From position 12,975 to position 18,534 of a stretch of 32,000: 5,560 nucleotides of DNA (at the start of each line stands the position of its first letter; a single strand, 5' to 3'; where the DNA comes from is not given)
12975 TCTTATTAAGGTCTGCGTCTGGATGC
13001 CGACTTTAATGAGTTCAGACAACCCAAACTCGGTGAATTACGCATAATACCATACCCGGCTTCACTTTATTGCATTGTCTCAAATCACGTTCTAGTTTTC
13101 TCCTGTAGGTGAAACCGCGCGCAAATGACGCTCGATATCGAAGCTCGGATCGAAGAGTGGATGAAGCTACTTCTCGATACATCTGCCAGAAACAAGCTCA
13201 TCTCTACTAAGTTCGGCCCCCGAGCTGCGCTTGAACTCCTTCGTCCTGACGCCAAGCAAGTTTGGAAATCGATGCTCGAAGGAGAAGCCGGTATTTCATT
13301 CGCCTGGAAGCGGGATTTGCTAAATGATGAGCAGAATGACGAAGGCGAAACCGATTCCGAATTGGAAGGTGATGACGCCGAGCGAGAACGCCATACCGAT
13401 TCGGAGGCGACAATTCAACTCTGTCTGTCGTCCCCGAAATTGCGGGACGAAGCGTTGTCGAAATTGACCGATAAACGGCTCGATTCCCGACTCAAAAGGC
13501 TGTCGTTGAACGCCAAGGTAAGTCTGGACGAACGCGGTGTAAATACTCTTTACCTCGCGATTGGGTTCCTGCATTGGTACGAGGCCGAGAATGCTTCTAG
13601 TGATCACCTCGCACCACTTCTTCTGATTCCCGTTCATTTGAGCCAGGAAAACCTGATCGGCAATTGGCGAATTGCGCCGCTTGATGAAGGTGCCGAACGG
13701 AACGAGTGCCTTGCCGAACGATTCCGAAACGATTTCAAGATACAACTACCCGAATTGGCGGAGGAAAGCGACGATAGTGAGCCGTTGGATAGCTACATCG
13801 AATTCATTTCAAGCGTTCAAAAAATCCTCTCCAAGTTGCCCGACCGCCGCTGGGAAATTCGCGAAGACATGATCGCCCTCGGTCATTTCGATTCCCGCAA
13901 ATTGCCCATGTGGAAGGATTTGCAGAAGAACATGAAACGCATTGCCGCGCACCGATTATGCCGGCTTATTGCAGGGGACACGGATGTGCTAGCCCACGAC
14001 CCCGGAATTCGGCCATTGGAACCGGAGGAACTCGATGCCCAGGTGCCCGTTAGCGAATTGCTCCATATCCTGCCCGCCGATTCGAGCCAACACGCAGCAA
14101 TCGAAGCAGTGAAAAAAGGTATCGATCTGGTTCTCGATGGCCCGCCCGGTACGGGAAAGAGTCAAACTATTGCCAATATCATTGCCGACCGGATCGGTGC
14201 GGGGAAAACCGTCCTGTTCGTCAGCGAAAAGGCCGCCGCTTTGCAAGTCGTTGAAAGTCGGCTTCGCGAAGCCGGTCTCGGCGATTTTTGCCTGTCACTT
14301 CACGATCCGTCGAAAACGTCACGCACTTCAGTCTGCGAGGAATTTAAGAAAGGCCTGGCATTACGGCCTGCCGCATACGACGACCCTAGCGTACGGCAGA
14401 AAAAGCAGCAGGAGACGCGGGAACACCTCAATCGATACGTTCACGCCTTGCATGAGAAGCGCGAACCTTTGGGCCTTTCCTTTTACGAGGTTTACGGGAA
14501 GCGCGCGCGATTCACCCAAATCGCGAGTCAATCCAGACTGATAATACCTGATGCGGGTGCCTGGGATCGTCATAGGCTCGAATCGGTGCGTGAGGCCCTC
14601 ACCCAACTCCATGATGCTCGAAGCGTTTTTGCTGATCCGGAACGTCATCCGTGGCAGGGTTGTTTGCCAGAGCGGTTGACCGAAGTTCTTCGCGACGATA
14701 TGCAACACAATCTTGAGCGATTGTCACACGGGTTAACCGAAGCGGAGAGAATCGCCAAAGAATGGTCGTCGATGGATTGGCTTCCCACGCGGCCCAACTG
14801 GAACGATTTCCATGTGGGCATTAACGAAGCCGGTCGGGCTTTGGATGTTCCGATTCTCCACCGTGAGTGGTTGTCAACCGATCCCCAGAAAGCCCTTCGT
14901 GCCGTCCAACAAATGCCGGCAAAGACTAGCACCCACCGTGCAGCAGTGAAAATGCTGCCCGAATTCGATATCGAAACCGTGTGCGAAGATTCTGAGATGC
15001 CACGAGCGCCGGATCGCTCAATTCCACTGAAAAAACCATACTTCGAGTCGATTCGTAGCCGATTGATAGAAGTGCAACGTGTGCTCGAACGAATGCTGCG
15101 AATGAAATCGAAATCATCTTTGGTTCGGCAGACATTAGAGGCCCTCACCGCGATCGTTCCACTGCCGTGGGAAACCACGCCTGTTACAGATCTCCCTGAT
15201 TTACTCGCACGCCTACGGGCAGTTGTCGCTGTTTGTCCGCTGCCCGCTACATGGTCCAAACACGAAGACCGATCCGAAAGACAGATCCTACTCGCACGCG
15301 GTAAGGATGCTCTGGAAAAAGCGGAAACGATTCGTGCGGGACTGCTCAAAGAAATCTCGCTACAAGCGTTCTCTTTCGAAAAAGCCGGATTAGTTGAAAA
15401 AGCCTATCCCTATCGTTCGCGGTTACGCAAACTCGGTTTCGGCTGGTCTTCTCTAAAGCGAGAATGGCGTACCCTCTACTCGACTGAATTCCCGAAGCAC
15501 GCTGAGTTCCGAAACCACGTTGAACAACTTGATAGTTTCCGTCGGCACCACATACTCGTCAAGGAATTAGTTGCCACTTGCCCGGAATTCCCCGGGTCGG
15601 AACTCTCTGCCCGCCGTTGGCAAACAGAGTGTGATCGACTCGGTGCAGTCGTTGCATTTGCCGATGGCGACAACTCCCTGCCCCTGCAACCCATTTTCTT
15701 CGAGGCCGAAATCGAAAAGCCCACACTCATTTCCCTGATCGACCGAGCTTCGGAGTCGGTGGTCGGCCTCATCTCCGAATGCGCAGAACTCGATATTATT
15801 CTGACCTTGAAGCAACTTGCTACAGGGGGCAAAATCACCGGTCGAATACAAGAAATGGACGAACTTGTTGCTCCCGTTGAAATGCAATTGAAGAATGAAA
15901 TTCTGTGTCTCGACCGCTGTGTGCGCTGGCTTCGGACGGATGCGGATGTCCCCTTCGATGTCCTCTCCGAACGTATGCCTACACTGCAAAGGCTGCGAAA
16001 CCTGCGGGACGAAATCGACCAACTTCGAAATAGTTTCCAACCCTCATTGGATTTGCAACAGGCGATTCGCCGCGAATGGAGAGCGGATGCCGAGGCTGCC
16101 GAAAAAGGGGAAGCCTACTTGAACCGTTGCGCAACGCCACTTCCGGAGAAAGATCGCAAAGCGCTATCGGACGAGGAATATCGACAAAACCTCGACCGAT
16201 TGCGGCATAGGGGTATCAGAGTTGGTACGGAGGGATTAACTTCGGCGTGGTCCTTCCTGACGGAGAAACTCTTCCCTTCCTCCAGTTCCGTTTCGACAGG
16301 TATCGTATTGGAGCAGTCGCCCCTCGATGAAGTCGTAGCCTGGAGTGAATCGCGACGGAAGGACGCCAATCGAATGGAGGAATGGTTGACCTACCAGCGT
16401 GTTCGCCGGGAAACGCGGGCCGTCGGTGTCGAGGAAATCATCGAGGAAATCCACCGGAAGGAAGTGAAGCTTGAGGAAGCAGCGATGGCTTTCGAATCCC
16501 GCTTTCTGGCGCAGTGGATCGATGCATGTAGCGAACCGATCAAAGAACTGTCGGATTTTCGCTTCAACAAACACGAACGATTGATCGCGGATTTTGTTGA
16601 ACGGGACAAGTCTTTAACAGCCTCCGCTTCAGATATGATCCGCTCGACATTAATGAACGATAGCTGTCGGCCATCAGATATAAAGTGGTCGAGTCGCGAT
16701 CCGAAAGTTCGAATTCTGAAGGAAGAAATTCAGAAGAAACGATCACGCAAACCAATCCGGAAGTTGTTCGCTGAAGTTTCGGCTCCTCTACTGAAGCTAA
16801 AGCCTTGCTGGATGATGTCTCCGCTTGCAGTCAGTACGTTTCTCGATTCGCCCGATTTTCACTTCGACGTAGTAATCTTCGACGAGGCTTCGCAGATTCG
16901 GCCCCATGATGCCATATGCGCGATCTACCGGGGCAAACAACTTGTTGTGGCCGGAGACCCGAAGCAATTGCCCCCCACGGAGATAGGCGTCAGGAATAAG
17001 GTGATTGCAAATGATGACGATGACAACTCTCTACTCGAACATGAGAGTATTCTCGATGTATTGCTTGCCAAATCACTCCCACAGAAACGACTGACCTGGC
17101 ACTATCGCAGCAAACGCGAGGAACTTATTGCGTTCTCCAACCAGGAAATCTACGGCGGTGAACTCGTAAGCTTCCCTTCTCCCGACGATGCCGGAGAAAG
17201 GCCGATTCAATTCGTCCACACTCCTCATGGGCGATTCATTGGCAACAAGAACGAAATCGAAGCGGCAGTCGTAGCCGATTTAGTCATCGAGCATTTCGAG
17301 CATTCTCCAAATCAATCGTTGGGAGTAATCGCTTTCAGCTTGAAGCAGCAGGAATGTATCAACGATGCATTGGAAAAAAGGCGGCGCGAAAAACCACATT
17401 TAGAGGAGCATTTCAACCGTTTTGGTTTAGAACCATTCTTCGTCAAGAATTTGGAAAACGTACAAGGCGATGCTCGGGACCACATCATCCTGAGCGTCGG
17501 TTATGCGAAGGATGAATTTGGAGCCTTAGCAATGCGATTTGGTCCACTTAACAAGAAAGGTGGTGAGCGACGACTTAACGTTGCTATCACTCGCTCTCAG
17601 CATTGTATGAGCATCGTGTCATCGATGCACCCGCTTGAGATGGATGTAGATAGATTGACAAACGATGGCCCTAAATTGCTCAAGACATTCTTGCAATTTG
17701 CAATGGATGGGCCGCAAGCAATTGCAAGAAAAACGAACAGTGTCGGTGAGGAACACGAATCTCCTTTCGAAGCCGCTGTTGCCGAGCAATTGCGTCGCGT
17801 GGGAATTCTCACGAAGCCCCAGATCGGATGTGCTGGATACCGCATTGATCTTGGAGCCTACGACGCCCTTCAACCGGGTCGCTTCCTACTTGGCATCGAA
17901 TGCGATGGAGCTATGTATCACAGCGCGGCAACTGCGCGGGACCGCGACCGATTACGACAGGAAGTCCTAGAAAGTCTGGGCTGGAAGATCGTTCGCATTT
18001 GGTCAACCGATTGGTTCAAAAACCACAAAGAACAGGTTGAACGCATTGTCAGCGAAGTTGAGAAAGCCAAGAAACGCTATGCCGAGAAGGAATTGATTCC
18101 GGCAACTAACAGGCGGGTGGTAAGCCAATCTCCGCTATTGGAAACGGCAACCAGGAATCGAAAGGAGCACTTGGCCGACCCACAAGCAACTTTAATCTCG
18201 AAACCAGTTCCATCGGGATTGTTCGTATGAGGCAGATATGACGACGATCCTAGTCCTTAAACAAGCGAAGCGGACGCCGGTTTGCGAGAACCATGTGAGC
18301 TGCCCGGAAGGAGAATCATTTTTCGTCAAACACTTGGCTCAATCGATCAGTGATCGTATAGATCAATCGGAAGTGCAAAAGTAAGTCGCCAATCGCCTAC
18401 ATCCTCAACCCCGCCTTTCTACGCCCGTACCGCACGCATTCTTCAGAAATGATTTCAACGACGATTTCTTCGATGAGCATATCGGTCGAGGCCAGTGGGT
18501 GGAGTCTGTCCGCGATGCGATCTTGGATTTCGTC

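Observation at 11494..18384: Candidate undescribed conflict locus: HEPN-motif protein plus giant DUF4011/UPF1-like helicase-endonuclease plus coupled mini-ORF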

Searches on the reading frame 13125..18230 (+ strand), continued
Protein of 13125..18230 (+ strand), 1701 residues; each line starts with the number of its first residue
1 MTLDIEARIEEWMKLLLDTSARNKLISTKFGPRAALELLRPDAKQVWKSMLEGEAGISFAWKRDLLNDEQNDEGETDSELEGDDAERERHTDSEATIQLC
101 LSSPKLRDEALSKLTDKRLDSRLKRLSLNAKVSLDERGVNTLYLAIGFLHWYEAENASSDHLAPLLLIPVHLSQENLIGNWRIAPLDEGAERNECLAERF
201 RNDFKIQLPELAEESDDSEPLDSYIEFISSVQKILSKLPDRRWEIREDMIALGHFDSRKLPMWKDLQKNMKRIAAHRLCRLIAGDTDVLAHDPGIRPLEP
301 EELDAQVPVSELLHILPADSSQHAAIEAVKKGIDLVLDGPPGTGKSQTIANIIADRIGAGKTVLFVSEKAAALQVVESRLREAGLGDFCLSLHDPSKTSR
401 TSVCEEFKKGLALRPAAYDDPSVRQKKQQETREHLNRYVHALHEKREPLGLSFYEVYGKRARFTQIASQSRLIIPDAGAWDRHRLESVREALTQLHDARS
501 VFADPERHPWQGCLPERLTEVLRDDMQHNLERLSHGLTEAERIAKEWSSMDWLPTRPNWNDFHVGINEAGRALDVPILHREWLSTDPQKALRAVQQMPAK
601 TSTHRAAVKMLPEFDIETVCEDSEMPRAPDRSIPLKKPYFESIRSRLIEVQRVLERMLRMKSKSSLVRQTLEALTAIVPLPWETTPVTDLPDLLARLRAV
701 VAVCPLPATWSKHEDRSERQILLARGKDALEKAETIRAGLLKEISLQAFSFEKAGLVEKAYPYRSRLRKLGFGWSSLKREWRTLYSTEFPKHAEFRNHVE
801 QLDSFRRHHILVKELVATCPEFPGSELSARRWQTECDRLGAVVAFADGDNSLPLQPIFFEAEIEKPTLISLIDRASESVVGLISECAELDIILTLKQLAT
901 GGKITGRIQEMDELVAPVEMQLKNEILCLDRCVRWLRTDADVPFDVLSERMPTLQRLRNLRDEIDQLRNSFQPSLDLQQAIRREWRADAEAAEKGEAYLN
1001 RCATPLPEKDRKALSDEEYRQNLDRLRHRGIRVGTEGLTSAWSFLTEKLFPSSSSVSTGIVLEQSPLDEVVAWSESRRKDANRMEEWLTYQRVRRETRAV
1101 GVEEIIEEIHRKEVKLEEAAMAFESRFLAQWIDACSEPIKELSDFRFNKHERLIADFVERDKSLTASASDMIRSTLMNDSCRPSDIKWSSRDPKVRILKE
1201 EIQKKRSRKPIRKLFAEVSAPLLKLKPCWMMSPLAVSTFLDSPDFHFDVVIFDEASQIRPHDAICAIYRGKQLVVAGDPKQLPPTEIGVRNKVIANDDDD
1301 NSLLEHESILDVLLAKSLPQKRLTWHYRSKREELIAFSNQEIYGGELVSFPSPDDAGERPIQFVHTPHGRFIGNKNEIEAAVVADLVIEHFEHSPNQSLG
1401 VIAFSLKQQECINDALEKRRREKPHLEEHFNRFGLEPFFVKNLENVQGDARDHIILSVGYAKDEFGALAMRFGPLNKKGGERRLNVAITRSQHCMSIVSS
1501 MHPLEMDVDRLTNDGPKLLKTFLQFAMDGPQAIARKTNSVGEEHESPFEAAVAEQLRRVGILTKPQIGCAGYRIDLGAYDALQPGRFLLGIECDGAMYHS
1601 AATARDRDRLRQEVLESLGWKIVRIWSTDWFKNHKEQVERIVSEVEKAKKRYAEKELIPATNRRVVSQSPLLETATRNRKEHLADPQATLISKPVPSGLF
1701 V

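Call 29: find_encoding_contigs(protein=P0031, flank=10000, max_places=3)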
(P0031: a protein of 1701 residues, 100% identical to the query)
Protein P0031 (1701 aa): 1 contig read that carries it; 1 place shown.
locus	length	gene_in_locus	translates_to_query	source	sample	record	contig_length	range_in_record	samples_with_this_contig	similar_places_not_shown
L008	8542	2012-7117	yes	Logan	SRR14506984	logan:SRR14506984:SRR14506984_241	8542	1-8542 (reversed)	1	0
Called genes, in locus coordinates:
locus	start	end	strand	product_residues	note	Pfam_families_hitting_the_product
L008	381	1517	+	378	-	-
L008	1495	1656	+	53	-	-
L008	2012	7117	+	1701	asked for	PF13195:DUF4011, PF13604:AAA_30 (faint), PF13086:AAA_11, PF13087:AAA_12, PF18741:MTES_1575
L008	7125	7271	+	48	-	-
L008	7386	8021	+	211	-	-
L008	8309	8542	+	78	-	?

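Call 47: find_related_loci(query=A3, collection=metagenome_contigs, flank=6000)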
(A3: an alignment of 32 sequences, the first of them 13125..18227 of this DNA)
Query A3 (1701 aa) in metagenome_contigs; peptide patterns used: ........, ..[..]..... (x = any residue, [..] = any of these).
600 stretches matched a pattern (row limit reached: there are more); 569 encode a relative of the query (tblastn E <= 1e-3); the best 80 are kept; 80 distinct loci.
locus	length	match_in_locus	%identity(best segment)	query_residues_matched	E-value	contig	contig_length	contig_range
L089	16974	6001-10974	35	3-1648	0e+0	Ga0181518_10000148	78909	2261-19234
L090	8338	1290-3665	39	839-1650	8e-154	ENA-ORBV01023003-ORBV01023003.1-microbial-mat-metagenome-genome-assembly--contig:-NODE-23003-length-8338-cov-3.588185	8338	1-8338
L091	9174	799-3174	39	839-1650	3e-153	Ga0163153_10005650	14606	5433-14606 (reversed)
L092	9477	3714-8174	45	5-1653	6e-141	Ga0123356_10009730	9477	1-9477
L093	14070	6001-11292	46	1-1653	6e-141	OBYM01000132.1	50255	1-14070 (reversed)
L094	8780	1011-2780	44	1082-1657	2e-140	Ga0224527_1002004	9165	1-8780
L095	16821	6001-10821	42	8-1648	1e-135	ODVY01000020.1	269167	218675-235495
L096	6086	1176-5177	43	85-1699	1e-133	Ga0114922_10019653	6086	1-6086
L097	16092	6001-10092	44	8-1651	1e-131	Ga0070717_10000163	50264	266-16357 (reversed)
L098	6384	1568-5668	42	2-1662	4e-132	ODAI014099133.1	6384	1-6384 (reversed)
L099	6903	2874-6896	41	2-1648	4e-131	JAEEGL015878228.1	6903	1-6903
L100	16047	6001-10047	41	6-1678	7e-130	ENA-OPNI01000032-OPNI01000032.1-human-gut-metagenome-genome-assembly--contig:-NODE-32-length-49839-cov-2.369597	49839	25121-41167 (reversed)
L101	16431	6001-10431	42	5-1661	2e-129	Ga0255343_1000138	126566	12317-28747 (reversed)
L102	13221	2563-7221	42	3-1633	4e-128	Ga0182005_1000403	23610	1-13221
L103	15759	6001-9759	41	109-1650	3e-127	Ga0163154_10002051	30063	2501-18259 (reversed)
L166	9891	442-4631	35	16-1701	5e-113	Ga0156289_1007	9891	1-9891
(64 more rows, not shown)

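Call 58: search_protein_families(library=ncbifam, proteins=[P0033, P0056, P0102, P0044, P0129], max_evalue=1e-20)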
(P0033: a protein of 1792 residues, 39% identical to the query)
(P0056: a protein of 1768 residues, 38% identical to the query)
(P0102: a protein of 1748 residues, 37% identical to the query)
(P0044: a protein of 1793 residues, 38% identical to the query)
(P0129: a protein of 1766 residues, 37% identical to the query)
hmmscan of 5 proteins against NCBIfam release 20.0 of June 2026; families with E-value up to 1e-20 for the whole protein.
P0033 (1792 aa): 3 families
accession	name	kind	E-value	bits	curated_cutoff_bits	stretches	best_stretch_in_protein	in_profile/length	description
NF058533.1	antiphage_ProA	equivalog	0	1317.1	1500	2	655-1767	857-1827/1903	anti-phage protein ProA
NF042953.1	Hhe_antiphage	equivalog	2.1e-276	920.6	2000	2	1083-1671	1111-1689/1797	DUF4011 domain-containing anti-phage protein Hhe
TIGR00376.1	TIGR00376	hypoth_equivalog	6.8e-22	77.7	348.9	0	1248-1295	362-405/639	IGHMBP2 family helicase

P0056 (1768 aa): 2 families
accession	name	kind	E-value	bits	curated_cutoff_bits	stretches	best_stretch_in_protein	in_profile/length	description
NF058533.1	antiphage_ProA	equivalog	0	1314.5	1500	2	655-1676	845-1722/1903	anti-phage protein ProA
NF042953.1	Hhe_antiphage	equivalog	1.4e-276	921.2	2000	2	962-1668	980-1691/1797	DUF4011 domain-containing anti-phage protein Hhe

P0102 (1748 aa): 3 families
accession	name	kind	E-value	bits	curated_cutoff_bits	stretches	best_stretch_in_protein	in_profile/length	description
NF058533.1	antiphage_ProA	equivalog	0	1258.5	1500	1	4-1665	355-1734/1903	anti-phage protein ProA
NF042953.1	Hhe_antiphage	equivalog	5.4e-275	915.9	2000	2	1065-1676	1110-1718/1797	DUF4011 domain-containing anti-phage protein Hhe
TIGR00376.1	TIGR00376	hypoth_equivalog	8e-21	74.1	348.9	0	320-381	160-222/639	IGHMBP2 family helicase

P0044 (1793 aa): 4 families
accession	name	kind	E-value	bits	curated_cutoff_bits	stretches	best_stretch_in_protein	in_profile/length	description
NF058533.1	antiphage_ProA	equivalog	0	1295.2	1500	2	649-1769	850-1829/1903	anti-phage protein ProA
NF042953.1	Hhe_antiphage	equivalog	4.4e-280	932.8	2000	1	9-1670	2-1686/1797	DUF4011 domain-containing anti-phage protein Hhe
TIGR00376.1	TIGR00376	hypoth_equivalog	1.4e-23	83.2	348.9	0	1247-1367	360-460/639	IGHMBP2 family helicase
NF040671.1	PLuB_AAA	exception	7.6e-21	73.3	999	0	1249-1519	957-1232/1256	PLuB system helicase-like protein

P0129 (1766 aa): 3 families
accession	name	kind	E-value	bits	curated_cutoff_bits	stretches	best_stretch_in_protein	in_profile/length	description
NF058533.1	antiphage_ProA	equivalog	0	1263.4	1500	2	617-1746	798-1827/1903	anti-phage protein ProA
NF042953.1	Hhe_antiphage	equivalog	9.6e-273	908.5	2000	2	1082-1664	1113-1694/1797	DUF4011 domain-containing anti-phage protein Hhe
TIGR00376.1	TIGR00376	hypoth_equivalog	5.3e-21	74.7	348.9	0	1241-1505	359-610/639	IGHMBP2 family helicase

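Call 80: find_encoding_contigs(protein=P0120, flank=6000, max_places=2)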
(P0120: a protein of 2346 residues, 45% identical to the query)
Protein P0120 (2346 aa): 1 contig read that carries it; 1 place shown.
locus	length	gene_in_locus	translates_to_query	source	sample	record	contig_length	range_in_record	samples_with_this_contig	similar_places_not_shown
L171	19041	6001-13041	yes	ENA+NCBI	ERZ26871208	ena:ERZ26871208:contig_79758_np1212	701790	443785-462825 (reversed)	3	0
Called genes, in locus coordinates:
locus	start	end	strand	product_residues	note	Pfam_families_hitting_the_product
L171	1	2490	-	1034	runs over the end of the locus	PF00069:Pkinase, PF07714:PK_Tyr_Ser-Thr, PF00515:TPR_1 (faint), PF07719:TPR_2 (faint), PF13181:TPR_8 (faint), PF13424:TPR_12 (faint), PF13374:TPR_10, PF13374:TPR_10 (weak), +2 more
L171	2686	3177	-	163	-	-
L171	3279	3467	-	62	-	-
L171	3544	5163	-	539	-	PF04389:Peptidase_M28, PF01546:Peptidase_M20 (faint)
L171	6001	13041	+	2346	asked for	PF13195:DUF4011, PF13245:AAA_19 (faint), PF13604:AAA_30 (faint), PF13086:AAA_11, PF13087:AAA_12, PF18741:MTES_1575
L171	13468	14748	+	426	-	PF00535:Glycos_transf_2, PF10111:Glyco_tranf_2_2, PF13641:Glyco_tranf_2_3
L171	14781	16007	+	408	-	PF13439:Glyco_transf_4, PF13579:Glyco_trans_4_4, PF20706:GT4-conflict, PF00534:Glycos_transf_1, PF13692:Glyco_trans_1_4, PF13524:Glyco_trans_1_2 (weak)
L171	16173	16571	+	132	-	PF05635:23S_rRNA_IVP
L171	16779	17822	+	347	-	PF08450:SGL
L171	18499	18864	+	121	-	PF01329:Pterin_4a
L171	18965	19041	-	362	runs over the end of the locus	-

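Call 81: find_encoding_contigs(protein=P0040, flank=6000, max_places=2)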
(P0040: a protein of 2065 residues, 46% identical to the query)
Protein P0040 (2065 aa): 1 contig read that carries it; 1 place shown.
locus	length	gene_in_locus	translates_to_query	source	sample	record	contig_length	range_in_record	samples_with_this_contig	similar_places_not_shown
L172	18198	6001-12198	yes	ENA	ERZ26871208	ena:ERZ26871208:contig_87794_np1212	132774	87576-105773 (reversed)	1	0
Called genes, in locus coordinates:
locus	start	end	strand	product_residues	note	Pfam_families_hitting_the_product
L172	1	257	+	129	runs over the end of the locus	PF02415:Chlam_PMP (faint), PF13229:Beta_helix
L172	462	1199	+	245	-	-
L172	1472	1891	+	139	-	-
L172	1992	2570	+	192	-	-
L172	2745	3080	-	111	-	PF01609:DDE_Tnp_1, PF13586:DDE_Tnp_1_2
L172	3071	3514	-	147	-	PF13340:DUF4096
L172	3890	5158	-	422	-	PF00872:Transposase_mut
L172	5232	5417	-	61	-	PF12760:Zn_ribbon_IS1595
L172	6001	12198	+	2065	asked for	PF13195:DUF4011, PF13245:AAA_19 (faint), PF13604:AAA_30 (faint), PF13086:AAA_11 (weak), PF13087:AAA_12, PF18741:MTES_1575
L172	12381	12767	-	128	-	PF18932:DUF5681 (weak)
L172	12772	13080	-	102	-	-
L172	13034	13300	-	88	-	-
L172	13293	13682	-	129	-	-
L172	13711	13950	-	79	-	-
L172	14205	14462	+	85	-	-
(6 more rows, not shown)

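Call 83: search_protein_families(library=padloc, proteins=[P0033, P0056, P0102, P0044, P0129], max_evalue=1e-100)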
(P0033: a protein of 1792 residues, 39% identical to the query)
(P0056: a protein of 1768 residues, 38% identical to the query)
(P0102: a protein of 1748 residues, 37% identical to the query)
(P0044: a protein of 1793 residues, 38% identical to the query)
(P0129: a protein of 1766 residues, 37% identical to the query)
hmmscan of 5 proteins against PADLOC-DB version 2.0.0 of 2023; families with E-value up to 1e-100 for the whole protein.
P0033 (1792 aa): 2 families
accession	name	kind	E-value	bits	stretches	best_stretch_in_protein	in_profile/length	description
PDLC05009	PDC-S37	-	0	1357.6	2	987-1777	678-1453/1550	-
PDLC02194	Hhe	-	8.7e-196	651.2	1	1090-1659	1217-1777/1911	-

P0056 (1768 aa): 2 families
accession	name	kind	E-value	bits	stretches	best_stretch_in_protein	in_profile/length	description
PDLC05009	PDC-S37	-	0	1308.6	2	996-1670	677-1351/1550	-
PDLC02194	Hhe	-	9.4e-203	674.3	1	1157-1666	1278-1789/1911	-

P0102 (1748 aa): 2 families
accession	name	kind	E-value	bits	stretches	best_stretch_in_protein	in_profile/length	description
PDLC05009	PDC-S37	-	0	1299.5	2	1001-1651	712-1353/1550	-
PDLC02194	Hhe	-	2.4e-200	666.3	1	1073-1636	1218-1780/1911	-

P0044 (1793 aa): 2 families
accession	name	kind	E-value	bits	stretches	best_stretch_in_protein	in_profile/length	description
PDLC05009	PDC-S37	-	0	1353.2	2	989-1778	679-1454/1550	-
PDLC02194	Hhe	-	3.6e-205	682.3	1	1087-1653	1213-1769/1911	-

P0129 (1766 aa): 2 families
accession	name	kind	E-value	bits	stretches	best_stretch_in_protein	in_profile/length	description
PDLC05009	PDC-S37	-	0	1307.2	2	1013-1666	709-1354/1550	-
PDLC02194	Hhe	-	6.9e-196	651.5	1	1087-1640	1217-1770/1911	-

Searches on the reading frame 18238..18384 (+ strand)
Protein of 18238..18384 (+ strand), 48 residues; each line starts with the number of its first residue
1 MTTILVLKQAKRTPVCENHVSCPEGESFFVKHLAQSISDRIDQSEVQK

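Call 6: search_protein_families(library=pfam, proteins=[window:18238-18384:+], max_evalue=0.1)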
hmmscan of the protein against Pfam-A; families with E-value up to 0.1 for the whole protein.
window:18238-18384:+ (48 aa): 0 families

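Call 7: search_protein_families(library=padloc, proteins=[window:18238-18384:+], max_evalue=0.1)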
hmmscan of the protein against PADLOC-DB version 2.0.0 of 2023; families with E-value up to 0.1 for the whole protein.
window:18238-18384:+ (48 aa): 0 families

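Call 8: search_protein_families(library=ncbifam, proteins=[window:18238-18384:+], max_evalue=0.1)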
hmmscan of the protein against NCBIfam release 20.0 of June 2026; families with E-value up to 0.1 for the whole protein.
window:18238-18384:+ (48 aa): 0 families
